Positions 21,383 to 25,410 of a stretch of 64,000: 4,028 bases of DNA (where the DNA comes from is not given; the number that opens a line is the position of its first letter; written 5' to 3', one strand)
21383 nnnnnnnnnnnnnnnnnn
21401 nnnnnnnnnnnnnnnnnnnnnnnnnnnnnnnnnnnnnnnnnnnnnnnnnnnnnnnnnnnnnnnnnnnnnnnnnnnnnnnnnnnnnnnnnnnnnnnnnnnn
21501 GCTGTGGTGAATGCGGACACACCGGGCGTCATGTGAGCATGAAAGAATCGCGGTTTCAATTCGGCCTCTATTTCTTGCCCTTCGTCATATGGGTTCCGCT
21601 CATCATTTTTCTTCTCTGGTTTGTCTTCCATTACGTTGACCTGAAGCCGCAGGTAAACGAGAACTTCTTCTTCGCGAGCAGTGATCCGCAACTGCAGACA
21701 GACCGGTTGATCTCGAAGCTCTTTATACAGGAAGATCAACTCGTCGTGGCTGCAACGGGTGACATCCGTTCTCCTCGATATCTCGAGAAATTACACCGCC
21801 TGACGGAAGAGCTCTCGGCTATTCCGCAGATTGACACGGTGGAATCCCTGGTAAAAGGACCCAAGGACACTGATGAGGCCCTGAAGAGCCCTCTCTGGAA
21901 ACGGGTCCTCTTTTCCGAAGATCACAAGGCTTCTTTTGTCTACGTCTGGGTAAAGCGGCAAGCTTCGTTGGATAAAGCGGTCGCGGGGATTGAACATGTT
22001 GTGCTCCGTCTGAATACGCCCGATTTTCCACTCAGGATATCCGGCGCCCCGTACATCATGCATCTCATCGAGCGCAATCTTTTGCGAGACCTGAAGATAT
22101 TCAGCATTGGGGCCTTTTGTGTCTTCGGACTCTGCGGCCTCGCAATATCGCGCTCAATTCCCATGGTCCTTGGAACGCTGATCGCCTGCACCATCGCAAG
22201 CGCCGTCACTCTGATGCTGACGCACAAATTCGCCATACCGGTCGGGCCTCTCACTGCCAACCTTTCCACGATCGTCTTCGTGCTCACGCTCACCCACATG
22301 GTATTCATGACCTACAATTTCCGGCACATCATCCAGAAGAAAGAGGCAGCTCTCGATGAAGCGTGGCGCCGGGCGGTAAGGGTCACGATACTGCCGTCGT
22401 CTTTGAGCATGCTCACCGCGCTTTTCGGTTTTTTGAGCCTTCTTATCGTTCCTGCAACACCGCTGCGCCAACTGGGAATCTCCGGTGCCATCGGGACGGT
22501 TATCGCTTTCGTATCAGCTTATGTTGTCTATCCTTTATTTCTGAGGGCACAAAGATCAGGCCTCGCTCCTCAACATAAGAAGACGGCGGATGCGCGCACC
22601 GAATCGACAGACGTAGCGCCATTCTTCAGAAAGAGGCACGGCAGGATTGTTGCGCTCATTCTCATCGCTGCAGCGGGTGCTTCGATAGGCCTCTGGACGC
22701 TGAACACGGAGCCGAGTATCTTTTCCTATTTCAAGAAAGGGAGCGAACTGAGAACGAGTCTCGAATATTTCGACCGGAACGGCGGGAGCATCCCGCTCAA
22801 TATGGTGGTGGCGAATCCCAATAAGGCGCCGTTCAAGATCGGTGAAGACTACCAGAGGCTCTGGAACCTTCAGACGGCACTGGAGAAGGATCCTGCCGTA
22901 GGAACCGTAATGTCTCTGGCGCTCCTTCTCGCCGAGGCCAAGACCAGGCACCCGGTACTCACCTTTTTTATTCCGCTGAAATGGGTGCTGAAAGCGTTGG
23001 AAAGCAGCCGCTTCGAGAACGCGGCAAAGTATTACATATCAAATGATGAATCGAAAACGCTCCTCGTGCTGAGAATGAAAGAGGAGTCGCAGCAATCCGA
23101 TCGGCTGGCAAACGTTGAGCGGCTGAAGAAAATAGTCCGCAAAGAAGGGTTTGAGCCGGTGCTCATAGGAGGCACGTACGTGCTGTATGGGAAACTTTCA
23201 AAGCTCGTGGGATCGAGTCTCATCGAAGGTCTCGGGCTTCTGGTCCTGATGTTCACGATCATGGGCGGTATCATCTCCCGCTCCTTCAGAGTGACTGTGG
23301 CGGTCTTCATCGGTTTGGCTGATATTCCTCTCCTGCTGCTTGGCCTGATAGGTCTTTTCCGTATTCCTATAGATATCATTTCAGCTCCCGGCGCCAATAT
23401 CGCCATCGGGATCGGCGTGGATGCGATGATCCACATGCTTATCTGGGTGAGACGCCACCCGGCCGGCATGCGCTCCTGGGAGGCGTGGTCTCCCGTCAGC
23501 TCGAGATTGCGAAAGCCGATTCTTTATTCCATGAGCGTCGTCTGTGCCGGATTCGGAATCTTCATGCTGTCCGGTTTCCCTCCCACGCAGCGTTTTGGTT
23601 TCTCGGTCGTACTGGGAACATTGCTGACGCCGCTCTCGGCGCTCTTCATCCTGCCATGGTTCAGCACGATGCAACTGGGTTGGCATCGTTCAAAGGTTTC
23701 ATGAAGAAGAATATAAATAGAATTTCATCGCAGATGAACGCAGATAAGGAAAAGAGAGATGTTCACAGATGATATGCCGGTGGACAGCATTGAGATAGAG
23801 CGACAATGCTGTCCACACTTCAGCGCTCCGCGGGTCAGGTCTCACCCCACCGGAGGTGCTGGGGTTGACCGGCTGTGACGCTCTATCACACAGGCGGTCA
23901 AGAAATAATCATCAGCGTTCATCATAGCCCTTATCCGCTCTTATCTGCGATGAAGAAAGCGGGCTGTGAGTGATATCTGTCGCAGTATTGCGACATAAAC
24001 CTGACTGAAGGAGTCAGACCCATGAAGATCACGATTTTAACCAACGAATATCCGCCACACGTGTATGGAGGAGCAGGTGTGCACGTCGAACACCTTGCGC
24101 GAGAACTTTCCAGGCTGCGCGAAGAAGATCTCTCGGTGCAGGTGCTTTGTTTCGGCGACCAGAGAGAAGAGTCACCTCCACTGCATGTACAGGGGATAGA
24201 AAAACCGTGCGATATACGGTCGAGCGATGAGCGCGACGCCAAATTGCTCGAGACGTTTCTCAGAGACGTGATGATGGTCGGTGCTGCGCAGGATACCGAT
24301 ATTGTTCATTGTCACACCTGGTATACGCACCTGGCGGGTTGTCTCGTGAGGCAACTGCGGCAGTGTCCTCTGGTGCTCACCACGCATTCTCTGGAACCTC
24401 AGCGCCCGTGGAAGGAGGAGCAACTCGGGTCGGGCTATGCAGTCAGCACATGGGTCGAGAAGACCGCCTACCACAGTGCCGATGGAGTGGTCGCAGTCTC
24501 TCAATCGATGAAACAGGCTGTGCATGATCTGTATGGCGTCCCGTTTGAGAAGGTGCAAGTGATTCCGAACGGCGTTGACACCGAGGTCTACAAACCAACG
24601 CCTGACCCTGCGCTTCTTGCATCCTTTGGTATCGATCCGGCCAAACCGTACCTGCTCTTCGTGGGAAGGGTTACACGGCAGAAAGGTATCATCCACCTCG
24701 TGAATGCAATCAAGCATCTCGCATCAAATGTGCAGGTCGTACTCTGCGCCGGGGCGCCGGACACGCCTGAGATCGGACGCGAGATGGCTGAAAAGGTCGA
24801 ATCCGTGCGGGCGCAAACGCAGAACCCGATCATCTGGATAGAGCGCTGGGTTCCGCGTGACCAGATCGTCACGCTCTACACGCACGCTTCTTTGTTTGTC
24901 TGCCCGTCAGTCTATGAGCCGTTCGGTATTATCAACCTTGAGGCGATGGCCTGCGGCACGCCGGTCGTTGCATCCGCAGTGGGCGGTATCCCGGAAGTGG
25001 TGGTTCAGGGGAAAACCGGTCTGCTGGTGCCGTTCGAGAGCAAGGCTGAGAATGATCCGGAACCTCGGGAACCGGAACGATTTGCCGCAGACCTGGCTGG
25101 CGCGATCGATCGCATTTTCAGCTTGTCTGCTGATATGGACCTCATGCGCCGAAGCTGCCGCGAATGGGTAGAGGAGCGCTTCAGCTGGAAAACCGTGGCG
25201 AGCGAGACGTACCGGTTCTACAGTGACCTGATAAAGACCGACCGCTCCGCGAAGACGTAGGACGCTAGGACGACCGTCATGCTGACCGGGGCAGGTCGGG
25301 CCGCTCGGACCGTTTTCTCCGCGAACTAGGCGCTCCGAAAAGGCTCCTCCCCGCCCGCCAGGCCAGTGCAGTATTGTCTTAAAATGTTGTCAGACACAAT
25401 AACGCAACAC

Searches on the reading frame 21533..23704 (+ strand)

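Call 71: search_protein_families(library=pfam, proteins=[window:21533-23704:+], max_evalue=0.00001)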
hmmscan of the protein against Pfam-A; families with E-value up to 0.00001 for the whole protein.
window:21533-23704:+ (723 aa): 1 family
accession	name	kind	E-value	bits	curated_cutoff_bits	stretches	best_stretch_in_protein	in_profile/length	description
PF03176.21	MMPL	-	1.3e-16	61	20.5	1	103-345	54-308/333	MMPL family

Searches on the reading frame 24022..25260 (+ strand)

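Call 71: search_protein_families(library=pfam, proteins=[window:24022-25260:+], max_evalue=0.00001)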
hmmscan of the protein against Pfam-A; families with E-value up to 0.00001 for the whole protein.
window:24022-25260:+ (412 aa): 6 families
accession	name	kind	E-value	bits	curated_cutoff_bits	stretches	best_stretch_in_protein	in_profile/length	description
PF13439.12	Glyco_transf_4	-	3.5e-33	115.4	28.5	1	15-188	1-169/170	Glycosyltransferase Family 4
PF00534.26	Glycos_transf_1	-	7.4e-31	107.4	26.4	1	201-340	8-144/172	Glycosyl transferases group 1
PF13692.12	Glyco_trans_1_4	-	3e-29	102.6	27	1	209-340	2-128/142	Glycosyl transferases group 1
PF13579.12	Glyco_trans_4_4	-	2.4e-24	86.9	29.7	1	16-184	1-158/158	Glycosyl transferase 4-like domain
PF20706.3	GT4-conflict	-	7.5e-19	68.4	26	1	24-394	20-383/385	Family 4 Glycosyltransferase in conflict systems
PF08323.17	Glyco_transf_5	-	3.5e-12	47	22.7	1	88-169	123-226/239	Starch synthase catalytic domain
